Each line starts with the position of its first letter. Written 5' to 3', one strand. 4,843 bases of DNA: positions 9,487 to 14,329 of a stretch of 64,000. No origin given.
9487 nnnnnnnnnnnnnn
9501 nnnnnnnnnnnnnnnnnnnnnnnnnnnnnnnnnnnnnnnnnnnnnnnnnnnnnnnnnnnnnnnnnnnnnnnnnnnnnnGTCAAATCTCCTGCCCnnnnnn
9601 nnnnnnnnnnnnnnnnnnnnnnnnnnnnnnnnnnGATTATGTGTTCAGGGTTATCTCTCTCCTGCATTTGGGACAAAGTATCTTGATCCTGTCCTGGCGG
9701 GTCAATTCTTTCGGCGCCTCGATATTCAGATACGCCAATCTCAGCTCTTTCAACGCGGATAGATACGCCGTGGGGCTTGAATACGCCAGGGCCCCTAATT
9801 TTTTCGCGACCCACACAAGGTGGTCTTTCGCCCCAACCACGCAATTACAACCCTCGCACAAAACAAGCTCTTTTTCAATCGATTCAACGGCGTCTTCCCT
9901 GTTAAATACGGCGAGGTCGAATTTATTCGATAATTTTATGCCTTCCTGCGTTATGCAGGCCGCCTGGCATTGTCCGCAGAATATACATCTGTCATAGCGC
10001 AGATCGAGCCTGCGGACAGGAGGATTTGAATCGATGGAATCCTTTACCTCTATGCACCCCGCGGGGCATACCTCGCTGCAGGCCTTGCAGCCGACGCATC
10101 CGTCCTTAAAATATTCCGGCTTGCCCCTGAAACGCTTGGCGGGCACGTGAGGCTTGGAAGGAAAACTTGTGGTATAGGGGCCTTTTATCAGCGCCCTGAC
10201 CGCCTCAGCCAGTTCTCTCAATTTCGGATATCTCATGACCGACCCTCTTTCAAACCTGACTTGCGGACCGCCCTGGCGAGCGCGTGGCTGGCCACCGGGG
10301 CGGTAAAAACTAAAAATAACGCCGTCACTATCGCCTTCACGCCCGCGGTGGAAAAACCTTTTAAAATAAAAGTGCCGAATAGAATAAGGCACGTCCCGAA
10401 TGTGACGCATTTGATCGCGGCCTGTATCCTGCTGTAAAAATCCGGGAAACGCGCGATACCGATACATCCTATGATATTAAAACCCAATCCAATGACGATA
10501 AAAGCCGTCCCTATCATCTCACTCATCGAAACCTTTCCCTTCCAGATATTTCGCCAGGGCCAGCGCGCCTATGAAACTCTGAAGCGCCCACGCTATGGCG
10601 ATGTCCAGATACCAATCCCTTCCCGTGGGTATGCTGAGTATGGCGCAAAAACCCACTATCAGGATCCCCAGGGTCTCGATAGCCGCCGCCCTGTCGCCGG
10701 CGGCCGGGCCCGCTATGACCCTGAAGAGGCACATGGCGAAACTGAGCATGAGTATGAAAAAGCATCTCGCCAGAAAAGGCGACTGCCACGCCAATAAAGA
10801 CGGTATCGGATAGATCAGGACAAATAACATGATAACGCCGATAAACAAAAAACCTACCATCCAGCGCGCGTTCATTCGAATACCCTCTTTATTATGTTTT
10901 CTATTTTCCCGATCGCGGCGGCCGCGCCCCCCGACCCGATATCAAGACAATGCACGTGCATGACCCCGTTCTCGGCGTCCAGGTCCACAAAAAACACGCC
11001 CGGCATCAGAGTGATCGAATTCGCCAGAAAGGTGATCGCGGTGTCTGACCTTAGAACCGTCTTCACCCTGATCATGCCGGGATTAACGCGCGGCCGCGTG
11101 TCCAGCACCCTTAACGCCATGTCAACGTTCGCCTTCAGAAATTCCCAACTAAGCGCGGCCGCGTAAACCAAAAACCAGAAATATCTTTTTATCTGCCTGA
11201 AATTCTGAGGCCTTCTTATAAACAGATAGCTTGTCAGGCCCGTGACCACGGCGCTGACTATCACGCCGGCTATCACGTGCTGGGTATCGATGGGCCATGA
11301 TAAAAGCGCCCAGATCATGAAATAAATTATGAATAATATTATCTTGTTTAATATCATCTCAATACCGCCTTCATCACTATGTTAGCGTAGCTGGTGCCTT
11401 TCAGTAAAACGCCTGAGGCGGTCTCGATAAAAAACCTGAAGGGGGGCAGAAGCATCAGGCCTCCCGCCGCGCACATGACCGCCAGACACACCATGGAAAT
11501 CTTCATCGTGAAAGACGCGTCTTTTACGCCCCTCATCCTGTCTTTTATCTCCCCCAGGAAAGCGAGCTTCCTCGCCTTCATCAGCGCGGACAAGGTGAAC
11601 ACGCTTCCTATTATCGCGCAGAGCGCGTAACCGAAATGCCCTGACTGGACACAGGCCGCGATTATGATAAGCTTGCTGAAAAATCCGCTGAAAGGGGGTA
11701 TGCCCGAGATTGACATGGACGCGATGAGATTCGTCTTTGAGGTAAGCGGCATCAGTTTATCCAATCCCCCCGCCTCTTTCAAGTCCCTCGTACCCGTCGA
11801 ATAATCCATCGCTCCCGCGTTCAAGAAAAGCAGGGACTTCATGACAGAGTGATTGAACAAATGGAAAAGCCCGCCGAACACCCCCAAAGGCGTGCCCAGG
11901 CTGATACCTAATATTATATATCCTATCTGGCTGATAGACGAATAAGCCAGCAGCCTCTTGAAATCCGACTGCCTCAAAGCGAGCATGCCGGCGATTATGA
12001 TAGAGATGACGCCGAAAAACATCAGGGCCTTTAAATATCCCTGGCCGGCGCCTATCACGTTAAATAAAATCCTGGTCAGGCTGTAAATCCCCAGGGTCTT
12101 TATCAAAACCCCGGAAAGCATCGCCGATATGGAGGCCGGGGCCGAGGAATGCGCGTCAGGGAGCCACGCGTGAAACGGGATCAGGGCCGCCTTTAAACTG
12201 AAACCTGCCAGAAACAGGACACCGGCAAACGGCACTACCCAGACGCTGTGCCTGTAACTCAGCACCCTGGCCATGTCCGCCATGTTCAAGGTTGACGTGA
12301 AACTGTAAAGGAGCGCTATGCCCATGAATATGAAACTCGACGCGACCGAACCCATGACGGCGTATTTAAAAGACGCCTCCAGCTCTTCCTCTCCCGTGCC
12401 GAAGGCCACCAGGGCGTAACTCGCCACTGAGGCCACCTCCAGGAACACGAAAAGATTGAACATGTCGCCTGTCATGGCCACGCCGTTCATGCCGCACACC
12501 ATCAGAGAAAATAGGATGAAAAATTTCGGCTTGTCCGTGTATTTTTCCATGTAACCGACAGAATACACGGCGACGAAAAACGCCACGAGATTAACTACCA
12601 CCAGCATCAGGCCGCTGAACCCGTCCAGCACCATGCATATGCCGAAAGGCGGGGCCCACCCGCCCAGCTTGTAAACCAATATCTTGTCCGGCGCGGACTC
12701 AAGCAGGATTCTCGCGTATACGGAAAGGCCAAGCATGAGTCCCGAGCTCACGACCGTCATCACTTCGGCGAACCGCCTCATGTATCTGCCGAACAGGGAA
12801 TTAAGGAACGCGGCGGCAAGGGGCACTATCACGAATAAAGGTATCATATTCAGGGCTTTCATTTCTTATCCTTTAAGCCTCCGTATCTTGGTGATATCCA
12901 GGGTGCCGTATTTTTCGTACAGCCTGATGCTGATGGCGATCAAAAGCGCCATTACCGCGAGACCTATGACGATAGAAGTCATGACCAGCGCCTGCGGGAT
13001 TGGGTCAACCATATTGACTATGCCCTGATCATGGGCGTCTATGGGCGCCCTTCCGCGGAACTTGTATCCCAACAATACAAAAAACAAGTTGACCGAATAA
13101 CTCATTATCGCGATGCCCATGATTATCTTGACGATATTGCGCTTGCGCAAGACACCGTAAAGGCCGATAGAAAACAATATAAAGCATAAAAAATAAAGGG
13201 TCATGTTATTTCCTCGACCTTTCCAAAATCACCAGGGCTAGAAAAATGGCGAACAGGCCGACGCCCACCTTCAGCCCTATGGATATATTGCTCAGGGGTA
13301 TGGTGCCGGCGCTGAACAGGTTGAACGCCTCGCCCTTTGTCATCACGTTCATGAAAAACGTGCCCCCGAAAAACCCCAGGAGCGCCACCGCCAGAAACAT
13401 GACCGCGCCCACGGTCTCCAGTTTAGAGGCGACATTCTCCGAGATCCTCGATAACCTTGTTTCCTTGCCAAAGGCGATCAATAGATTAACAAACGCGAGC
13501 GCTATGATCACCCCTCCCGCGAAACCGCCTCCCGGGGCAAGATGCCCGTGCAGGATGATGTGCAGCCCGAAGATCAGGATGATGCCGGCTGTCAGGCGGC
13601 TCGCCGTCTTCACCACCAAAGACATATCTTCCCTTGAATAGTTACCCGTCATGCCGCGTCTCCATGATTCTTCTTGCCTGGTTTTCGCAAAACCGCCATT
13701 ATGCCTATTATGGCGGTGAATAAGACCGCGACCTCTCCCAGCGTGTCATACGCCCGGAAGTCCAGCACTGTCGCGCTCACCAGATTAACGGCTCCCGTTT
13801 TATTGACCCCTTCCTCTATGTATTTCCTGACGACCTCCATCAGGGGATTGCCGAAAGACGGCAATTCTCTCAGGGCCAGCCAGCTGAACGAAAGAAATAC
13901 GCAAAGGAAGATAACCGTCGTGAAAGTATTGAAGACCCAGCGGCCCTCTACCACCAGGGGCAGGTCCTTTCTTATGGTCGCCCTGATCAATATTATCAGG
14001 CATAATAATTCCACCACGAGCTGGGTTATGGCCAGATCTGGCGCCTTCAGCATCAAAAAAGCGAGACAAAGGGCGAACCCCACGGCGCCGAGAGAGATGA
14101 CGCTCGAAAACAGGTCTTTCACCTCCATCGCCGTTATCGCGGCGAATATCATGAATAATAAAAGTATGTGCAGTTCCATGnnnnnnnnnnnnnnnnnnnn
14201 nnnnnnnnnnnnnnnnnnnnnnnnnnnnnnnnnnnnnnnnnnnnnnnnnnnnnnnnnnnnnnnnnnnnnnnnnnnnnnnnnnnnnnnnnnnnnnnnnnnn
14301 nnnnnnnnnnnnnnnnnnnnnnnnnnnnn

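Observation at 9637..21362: Mrp-coupled group 4 [NiFe]-hydrogenase carrying an AsrAB/sulfhydrogenase-like NAD(P)H module: possible NAD(P)H-linked, ion-translocating hydrogenase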

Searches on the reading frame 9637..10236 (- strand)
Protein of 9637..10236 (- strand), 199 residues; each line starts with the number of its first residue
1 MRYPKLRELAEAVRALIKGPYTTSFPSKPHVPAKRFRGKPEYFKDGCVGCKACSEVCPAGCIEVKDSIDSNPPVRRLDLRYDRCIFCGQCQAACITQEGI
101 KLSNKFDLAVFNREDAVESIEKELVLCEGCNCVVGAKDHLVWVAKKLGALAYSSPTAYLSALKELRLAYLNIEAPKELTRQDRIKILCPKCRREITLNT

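Call 6: search_protein_families(library=pfam, proteins=[window:9637-10236:-], max_evalue=0.01)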
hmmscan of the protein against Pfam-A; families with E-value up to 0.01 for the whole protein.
window:9637-10236:- (199 aa): 8 families
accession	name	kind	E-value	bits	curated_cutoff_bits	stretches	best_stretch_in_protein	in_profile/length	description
PF12838.12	Fer4_7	-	4.5e-09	37.1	27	1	47-96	2-50/52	4Fe-4S dicluster domain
PF00037.32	Fer4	-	5.1e-07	29.7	21.1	2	42-63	3-24/24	4Fe-4S binding domain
PF13187.11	Fer4_9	-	7.7e-07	29.5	27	1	47-96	2-49/52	4Fe-4S dicluster domain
PF13237.11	Fer4_10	-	8.7e-06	26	25.5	1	44-94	6-52/53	4Fe-4S dicluster domain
PF14697.11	Fer4_21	-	2.8e-05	24.6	35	1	42-63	36-58/59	4Fe-4S dicluster domain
PF12797.12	Fer4_2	-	0.00019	21.6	24.5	1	39-59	2-22/22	4Fe-4S binding domain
PF13183.11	Fer4_8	-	0.0012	19.7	27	1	44-60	51-67/68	4Fe-4S dicluster domain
PF12837.12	Fer4_6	-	0.0057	17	25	1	40-62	2-24/24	4Fe-4S binding domain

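Call 9: search_protein_families(library=ncbifam, proteins=[window:9637-10236:-], max_evalue=0.001)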
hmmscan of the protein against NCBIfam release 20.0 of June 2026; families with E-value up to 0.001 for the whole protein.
window:9637-10236:- (199 aa): 34 families (the best 25 are shown)
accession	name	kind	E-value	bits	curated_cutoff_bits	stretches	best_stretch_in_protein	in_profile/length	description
NF009053.0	PRK12387.1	subfamily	2.8e-29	102.2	204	1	18-194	11-161/180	formate hydrogenlyase complex iron-sulfur subunit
NF006076.0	PRK08222.1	equivalog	5.2e-23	81.8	270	1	19-144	12-134/181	hydrogenase 4 subunit H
NF006221.0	PRK08348.1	subfamily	2.5e-21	75.8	124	1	8-116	6-108/136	NADH-plastoquinone oxidoreductase subunit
TIGR01971.1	NuoI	subfamily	9.8e-19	67.1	113.05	1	13-118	6-116/121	NADH-quinone oxidoreductase, chain I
NF004537.0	PRK05888.1-3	equivalog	3.3e-18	65.9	163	1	13-117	31-147/204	NADH-quinone oxidoreductase subunit NuoI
NF004540.0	PRK05888.2-1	equivalog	1.3e-17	63.7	215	1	7-120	6-123/139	NADH-quinone oxidoreductase subunit NuoI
NF004536.0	PRK05888.1-1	equivalog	2.6e-16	59.5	212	1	7-129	15-141/180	NADH-quinone oxidoreductase subunit NuoI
NF004539.0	PRK05888.1-5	equivalog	7.9e-12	45.1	225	1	9-122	20-139/162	NADH-quinone oxidoreductase subunit NuoI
NF004538.0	PRK05888.1-4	equivalog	8.9e-12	44.9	135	1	9-127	20-142/162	NADH-quinone oxidoreductase subunit NuoI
TIGR00403.1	ndhI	equivalog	5.1e-11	42.5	302.35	1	18-115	35-134/183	NAD(P)H-quinone oxidoreductase subunit I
NF040612.1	F420_dehyd_FpoI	exception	1.2e-10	41.4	180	1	6-96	3-96/135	F420H2 dehydrogenase subunit FpoI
NF010590.0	PRK13984.1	equivalog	3.3e-10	38.7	946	1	11-106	16-114/611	putative oxidoreductase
NF004543.0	PRK05888.2-5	equivalog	5.6e-10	39.1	243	1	13-117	27-132/217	NADH-quinone oxidoreductase subunit NuoI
NF004541.0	PRK05888.2-2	equivalog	5.8e-10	39.3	217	1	9-115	24-126/168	NADH-quinone oxidoreductase subunit NuoI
NF004545.0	PRK05888.3-1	equivalog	1.3e-08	34.6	229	1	10-110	31-133/154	NADH-quinone oxidoreductase subunit NuoI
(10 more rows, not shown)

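Call 41: search_solved_structures(query=window:9637-10236:-, max_evalue=0.001, show_alignments=2)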
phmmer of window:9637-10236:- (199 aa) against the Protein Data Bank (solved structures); distinct sequences matched with E-value up to 0.001: 50.
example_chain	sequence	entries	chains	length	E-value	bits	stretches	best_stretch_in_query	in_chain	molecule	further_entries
7z0s_F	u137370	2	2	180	3.2e-20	75.6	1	16-136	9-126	Formate hydrogenlyase subunit 6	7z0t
6cfw_N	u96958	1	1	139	1.2e-15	60.7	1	9-116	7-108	NADH-plastoquinone oxidoreductase subunit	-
9sfi_T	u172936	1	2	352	4.2e-14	55.6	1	38-95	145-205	4Fe-4S ferredoxin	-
8b9z_I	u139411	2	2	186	4.8e-13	52.2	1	6-130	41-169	NADH dehydrogenase (ubiquinone) 23 kDa subunit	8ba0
7awt_I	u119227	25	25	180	5.7e-13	51.9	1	22-127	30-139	NADH-quinone oxidoreductase subunit I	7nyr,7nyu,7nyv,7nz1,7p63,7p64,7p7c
8esw_S8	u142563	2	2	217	7.3e-13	51.6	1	6-129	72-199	NADH dehydrogenase (ubiquinone) 23 kDa subunit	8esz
9iho_I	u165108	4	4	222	8.3e-13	51.4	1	14-124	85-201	NUIM (TYKY) subunit of mitochondrial NADH:ubiquinone oxidoreductase (Complex I)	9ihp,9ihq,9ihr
7b0n_I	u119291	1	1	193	1e-12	51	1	11-124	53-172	Subunit NUIM of protein NADH:Ubiquinone Oxidoreductase (Complex I)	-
6gcs_I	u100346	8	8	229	1.6e-12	50.4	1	11-124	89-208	TYKY SUBUNIT (NUIM) | Subunit NUIM of NADH:Ubiquinone Oxidoreductase (Complex I)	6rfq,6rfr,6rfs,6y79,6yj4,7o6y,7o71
8e9g_I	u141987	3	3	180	1.9e-12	50.2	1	10-125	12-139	NADH-quinone oxidoreductase subunit I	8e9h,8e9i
7p7k_I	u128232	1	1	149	2.1e-12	50.1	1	25-128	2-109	NADH-quinone oxidoreductase subunit I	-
7zm7_I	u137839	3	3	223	2.4e-12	49.9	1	11-124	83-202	Oxidoreductase-like protein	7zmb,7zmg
7p61_I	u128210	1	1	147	4.9e-12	48.9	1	43-128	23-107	NADH-quinone oxidoreductase subunit I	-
7p69_I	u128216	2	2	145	5.6e-12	48.7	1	44-128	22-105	NADH-quinone oxidoreductase subunit I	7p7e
7p62_I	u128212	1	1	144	6e-12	48.6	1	44-128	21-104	NADH-quinone oxidoreductase subunit I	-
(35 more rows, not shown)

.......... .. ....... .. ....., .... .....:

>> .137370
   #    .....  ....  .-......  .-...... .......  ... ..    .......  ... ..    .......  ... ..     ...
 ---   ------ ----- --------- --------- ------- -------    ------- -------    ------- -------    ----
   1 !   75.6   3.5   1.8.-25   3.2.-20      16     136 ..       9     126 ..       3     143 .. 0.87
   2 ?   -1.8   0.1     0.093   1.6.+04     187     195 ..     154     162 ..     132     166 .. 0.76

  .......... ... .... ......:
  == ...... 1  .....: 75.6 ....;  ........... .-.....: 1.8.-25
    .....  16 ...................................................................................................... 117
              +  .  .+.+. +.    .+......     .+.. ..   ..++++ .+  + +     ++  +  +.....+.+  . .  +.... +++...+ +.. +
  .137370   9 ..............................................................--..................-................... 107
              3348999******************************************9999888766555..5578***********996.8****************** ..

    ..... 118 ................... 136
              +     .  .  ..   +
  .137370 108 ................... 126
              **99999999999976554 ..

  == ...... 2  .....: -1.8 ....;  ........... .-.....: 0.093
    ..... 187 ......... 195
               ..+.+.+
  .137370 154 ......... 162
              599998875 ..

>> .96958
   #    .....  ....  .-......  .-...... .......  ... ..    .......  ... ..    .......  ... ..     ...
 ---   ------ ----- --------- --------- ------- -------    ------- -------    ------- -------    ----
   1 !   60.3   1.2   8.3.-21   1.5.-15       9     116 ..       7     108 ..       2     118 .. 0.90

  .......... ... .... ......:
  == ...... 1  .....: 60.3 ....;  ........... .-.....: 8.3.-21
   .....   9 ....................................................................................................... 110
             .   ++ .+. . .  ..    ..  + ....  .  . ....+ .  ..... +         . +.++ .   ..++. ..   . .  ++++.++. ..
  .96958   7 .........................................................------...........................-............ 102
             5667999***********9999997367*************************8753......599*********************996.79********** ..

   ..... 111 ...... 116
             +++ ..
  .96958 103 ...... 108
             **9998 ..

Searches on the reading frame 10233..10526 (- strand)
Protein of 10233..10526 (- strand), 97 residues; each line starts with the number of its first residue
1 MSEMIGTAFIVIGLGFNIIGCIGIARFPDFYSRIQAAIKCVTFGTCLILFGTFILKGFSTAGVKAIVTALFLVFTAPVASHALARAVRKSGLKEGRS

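Call 6: search_protein_families(library=pfam, proteins=[window:10233-10526:-], max_evalue=0.01)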
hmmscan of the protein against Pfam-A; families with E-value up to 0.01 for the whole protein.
window:10233-10526:- (97 aa): 2 families
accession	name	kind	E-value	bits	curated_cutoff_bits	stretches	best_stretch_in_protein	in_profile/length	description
PF03334.19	PhaG_MnhG_YufB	-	5.4e-23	81.5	23.4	1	9-87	1-79/80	Na+/H+ antiporter subunit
PF07907.16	YibE_F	-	0.0017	18.4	27.2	1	10-94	23-106/241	YibE/F-like protein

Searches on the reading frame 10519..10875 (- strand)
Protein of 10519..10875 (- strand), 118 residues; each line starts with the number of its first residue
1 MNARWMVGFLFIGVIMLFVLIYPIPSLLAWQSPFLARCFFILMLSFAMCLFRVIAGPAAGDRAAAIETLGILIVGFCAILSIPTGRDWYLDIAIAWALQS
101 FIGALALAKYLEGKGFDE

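Call 6: search_protein_families(library=pfam, proteins=[window:10519-10875:-], max_evalue=0.01)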
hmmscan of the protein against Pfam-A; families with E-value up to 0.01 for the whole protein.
window:10519-10875:- (118 aa): 3 families
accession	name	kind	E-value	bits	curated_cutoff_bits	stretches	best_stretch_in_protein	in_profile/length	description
PF04066.18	MrpF_PhaF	-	2.1e-16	60.5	23.3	1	61-112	2-53/53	Multiple resistance and pH regulation protein F (MrpF / PhaF)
PF23778.1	Phage_holin_2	-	0.00089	19.9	32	1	10-82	6-76/92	Putative phage holin family 2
PF10329.14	DUF2417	-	0.0084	16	25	1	10-110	56-156/234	Region of unknown function (DUF2417)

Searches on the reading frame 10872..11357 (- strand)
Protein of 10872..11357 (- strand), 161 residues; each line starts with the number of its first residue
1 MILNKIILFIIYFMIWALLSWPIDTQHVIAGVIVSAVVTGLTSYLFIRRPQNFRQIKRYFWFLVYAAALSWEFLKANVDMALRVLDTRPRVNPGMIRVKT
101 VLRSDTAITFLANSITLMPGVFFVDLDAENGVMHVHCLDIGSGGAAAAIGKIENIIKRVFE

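Call 6: search_protein_families(library=pfam, proteins=[window:10872-11357:-], max_evalue=0.01)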
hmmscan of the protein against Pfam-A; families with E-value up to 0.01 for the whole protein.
window:10872-11357:- (161 aa): 1 family
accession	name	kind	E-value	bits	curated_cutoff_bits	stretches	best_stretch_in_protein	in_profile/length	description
PF01899.21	MNHE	-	1.3e-33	116.2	27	1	10-154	2-136/145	Na+/H+ ion antiporter subunit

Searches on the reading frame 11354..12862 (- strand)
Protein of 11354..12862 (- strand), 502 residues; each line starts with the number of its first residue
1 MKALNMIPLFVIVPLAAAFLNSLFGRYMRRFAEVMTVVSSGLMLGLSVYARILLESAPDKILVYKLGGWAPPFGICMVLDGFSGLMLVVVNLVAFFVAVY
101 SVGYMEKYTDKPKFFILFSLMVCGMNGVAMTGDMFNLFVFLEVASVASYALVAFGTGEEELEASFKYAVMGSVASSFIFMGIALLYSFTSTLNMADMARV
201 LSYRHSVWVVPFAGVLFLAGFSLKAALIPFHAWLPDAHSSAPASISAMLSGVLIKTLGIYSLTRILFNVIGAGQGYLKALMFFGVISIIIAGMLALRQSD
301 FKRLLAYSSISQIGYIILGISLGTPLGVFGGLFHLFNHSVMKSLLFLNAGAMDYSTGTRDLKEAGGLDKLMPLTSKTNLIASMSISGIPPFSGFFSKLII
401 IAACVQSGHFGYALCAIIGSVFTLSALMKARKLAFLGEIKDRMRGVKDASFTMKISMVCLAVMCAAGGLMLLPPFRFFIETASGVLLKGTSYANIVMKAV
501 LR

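Call 6: search_protein_families(library=pfam, proteins=[window:11354-12862:-], max_evalue=0.01)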
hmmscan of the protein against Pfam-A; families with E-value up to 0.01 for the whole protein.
window:11354-12862:- (502 aa): 3 families
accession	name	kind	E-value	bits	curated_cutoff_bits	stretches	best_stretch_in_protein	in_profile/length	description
PF00361.26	Proton_antipo_M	-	1e-68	232.1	21.5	1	132-423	2-294/294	NADH:quinone oxidoreductase/Mrp antiporter, TM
PF00662.26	Proton_antipo_N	-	2.3e-10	40.7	24.5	1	77-115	13-51/51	NADH-Ubiquinone oxidoreductase (complex I), chain 5 N-terminus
PF10125.14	NADHdeh_related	-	5.1e-09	36.3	27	1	121-233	75-184/218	NADH dehydrogenase I, subunit N related protein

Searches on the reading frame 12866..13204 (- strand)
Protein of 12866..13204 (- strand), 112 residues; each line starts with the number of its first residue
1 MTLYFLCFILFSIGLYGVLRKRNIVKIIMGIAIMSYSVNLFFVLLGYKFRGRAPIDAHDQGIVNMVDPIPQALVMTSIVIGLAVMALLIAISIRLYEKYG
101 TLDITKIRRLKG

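Call 6: search_protein_families(library=pfam, proteins=[window:12866-13204:-], max_evalue=0.01)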
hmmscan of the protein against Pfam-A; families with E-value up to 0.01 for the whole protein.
window:12866-13204:- (112 aa): 1 family
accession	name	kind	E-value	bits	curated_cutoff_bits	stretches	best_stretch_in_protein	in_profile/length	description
PF00420.29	Oxidored_q2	-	3.8e-28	97.5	26.1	1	3-112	2-95/95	NADH-ubiquinone/plastoquinone oxidoreductase chain 4L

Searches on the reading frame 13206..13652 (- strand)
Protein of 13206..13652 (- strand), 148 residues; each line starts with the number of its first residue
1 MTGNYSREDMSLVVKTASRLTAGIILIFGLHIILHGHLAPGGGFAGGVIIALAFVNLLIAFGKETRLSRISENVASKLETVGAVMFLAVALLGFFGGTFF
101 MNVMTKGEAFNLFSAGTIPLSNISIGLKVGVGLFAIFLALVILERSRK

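Call 6: search_protein_families(library=pfam, proteins=[window:13206-13652:-], max_evalue=0.01)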
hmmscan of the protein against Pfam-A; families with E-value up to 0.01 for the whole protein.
window:13206-13652:- (148 aa): 1 family
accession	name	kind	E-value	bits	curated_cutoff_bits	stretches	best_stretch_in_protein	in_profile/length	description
PF04039.18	MnhB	-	3.1e-25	89.3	22.5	1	13-133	1-125/127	Domain related to MnhB subunit of Na+/H+ antiporter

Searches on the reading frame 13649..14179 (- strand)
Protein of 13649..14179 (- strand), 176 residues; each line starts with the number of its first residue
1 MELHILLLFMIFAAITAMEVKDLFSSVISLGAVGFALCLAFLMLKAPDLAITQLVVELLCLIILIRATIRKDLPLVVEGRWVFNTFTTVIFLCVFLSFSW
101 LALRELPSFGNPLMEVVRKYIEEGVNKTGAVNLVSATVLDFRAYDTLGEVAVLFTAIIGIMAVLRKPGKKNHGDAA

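Call 6: search_protein_families(library=pfam, proteins=[window:13649-14179:-], max_evalue=0.01)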
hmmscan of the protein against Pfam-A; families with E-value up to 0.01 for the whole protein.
window:13649-14179:- (176 aa): 2 families
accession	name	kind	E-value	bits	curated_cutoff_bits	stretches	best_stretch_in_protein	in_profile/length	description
PF13244.11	MbhD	-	3.1e-16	59.7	27.2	1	8-67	1-61/67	MBH, subunit D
PF20501.3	MbhE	-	3.7e-09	37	27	1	115-166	32-83/98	MBH, subunit E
